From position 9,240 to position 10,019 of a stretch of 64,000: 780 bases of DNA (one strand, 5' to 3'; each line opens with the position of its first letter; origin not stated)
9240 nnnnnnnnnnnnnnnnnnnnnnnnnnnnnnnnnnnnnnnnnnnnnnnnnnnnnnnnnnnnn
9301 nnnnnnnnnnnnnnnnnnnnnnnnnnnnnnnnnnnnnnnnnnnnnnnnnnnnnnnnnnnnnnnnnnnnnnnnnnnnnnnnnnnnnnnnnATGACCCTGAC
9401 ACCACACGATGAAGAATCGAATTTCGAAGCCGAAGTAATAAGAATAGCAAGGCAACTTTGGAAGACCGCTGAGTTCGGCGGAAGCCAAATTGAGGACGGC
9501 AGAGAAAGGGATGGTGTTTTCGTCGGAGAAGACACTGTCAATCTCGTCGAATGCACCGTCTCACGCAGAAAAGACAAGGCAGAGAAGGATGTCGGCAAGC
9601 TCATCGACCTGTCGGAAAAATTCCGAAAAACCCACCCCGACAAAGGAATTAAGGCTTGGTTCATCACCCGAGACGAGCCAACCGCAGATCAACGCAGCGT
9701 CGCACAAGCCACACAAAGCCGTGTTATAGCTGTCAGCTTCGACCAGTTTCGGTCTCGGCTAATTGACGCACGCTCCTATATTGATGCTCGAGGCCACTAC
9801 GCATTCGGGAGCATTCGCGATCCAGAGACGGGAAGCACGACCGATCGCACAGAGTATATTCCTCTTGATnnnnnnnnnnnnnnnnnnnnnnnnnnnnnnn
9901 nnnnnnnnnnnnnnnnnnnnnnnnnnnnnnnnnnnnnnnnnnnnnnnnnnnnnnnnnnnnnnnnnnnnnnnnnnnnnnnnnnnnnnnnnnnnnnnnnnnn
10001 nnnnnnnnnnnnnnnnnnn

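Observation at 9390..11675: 761-aa NACHT-type STAND NTPase fused to an N-terminal Mrr/NERD-like nuclease-fold domain: candidate novel antiphage effector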

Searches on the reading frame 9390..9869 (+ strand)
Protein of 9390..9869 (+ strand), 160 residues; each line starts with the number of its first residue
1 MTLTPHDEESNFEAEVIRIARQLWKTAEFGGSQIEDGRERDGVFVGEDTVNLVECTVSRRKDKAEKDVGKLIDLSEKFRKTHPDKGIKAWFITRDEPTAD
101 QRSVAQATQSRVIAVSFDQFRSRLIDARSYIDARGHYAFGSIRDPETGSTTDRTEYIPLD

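Call 34: predict_structure(alignment_id=A3)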
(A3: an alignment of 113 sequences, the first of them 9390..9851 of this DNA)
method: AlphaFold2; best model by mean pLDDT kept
length: 154 residues; sequences in the alignment: 113
mean_pLDDT: 83.1   pTM: 0.73
mean pLDDT of the five models: 83.1, 82.6, 82.3, 81.9, 81.6
residues with pLDDT >= 90: 80; 70-90: 33; 50-70: 35; < 50: 6
segments of 3 or more residues with pLDDT < 50: 36-38
pLDDT, mean of each block of 10 residues (from residue 1): 79 90 70 49 88 96 98 95 95 98 96 96 74 66 69 55
secondary structure, 60 per line:
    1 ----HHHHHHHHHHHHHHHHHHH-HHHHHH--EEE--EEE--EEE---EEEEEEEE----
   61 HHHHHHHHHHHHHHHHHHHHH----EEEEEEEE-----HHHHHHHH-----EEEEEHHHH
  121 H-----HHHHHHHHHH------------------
elements in order: H5-23 H25-30 E33-35 E38-40 E43-45 E49-56 H61-81 E86-93 H99-106 E112-116 H117-121 H127-136

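Call 56: search_protein_families(library=pfam, proteins=[window:9390-9869:+], max_evalue=10)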
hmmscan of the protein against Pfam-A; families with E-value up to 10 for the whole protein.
seq(160 aa): 0 families

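Call 60: search_solved_structures(query=A4, max_evalue=10, show_alignments=5)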
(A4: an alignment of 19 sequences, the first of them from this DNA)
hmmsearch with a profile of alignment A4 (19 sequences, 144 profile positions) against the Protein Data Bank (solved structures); distinct sequences matched with E-value up to 10: 3.
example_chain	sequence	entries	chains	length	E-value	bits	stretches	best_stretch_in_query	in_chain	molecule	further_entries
2oee_A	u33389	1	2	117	0.41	14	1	59-121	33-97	UPF0342 protein yheA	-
9cpc_3J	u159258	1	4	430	1.5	12.1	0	43-101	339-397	Tektin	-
7rro_B0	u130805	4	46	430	1.5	12.1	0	44-101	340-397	Tektin-2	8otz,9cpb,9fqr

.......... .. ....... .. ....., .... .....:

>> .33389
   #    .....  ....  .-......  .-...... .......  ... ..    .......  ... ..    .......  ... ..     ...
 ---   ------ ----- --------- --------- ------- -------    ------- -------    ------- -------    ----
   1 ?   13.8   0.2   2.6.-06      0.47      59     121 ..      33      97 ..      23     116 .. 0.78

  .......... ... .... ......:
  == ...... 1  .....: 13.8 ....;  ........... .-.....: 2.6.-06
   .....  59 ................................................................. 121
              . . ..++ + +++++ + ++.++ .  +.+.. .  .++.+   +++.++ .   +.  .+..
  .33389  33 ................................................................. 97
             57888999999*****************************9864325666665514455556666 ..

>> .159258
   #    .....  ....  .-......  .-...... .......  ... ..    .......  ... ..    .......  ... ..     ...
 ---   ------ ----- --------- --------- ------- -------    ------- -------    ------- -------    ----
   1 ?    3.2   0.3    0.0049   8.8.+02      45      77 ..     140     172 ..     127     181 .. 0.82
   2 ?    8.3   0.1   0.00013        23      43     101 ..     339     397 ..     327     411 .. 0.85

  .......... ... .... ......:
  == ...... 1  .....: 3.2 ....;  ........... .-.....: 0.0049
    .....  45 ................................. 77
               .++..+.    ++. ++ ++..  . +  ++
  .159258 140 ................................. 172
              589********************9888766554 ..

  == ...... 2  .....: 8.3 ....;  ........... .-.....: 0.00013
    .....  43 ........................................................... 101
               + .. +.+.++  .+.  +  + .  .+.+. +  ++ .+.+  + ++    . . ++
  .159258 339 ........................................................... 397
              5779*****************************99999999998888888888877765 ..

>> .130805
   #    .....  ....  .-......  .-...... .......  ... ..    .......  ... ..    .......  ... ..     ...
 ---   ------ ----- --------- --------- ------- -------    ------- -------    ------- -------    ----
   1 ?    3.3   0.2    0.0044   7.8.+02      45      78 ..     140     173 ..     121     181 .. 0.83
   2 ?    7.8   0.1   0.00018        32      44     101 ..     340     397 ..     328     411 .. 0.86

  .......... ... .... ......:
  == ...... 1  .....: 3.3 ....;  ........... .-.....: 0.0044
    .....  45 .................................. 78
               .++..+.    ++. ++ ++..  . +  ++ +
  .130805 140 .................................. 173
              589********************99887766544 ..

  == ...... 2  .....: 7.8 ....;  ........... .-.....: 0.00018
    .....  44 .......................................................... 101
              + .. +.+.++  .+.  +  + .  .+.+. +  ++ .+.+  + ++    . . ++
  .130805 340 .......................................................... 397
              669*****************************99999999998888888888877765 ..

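Call 73: fold_search(model_id=the predicted structure, library=pdb)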
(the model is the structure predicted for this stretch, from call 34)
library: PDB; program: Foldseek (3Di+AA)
matches with E <= 10: 1219; with E <= 0.001: 3
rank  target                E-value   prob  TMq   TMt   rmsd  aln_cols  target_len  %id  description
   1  6qnz_A                5.2e-04  1.00  0.49  0.15   5.1       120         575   17  Crystal structure of the site-specific DNA nickase N.BspD6I E418A Mutant (released 2020-03-04)
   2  5liq_B                6.4e-04  1.00  0.45  0.14   3.4        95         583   20  The structure of C160S,C508S,C578S mutant of Nt.BspD6I nicking endonuclease at 0.185 nm resolution . (released 2017-08-02)
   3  6qnz_B                6.8e-04  1.00  0.49  0.15   3.9       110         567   19  Crystal structure of the site-specific DNA nickase N.BspD6I E418A Mutant (released 2020-03-04)
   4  5liq_A                1.1e-03  1.00  0.44  0.13   2.9        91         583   20  The structure of C160S,C508S,C578S mutant of Nt.BspD6I nicking endonuclease at 0.185 nm resolution . (released 2017-08-02)
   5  2ewf                  1.2e-03  1.00  0.44  0.13   2.8        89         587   19  Crystal structure of the site-specific DNA nickase N.BspD6I (released 2006-11-21)
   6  5lhc_A                1.3e-03  1.00  0.47  0.14   3.2        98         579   19  The structure of D456A mutant of Nt.BspD6I nicking endonuclease at 0.24 nm resolution . (released 2017-08-16)
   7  5liz                  1.4e-03  1.00  0.43  0.13   2.9        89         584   19  The structure of Nt.BspD6I nicking endonuclease with all cysteines mutated by serine residues at 0.19 nm resolution . (released 2017-08-02)
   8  2p14                  1.5e-03  1.00  0.45  0.39   8.8       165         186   12  Crystal structure of small subunit (R.BspD6I2) of the heterodimeric restriction endonuclease R.BspD6I (released 2008-03-11)
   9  8q41_B                1.5e-03  0.99  0.38  0.17  10.3       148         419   13  Crystal structure of Can2 (E341A) bound to cA4 and TTTAAA ssDNA (released 2023-11-22)
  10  8q3y_A                1.7e-03  0.99  0.41  0.17   9.5       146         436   14  Crystal structure of apo Can2 from Thermoanaerobacter brockii (released 2023-11-22)
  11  8q44_B                2.7e-03  0.99  0.43  0.18   9.2       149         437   14  Crystal structure of cA4-bound Can2 (E364R) in complex with oligo-T DNA (released 2023-11-22)
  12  8q43_A                3.3e-03  0.99  0.41  0.18   8.2       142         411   13  Crystal structure of cA4-bound Can2 (E341A) in complex with oligo-C DNA (released 2023-11-22)
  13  5lhc_B                3.7e-03  1.00  0.44  0.13   5.0       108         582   16  The structure of D456A mutant of Nt.BspD6I nicking endonuclease at 0.24 nm resolution . (released 2017-08-16)
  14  8z4i_B                4.6e-03  1.00  0.40  0.18   7.8       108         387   18  crystal structure of Cdn1 in complex with cA3 (released 2026-02-04)
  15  8dgf_B                4.9e-03  0.99  0.48  0.07   5.9       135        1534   18  Avs4 bound to phage PhiV-1 portal (released 2022-08-03)
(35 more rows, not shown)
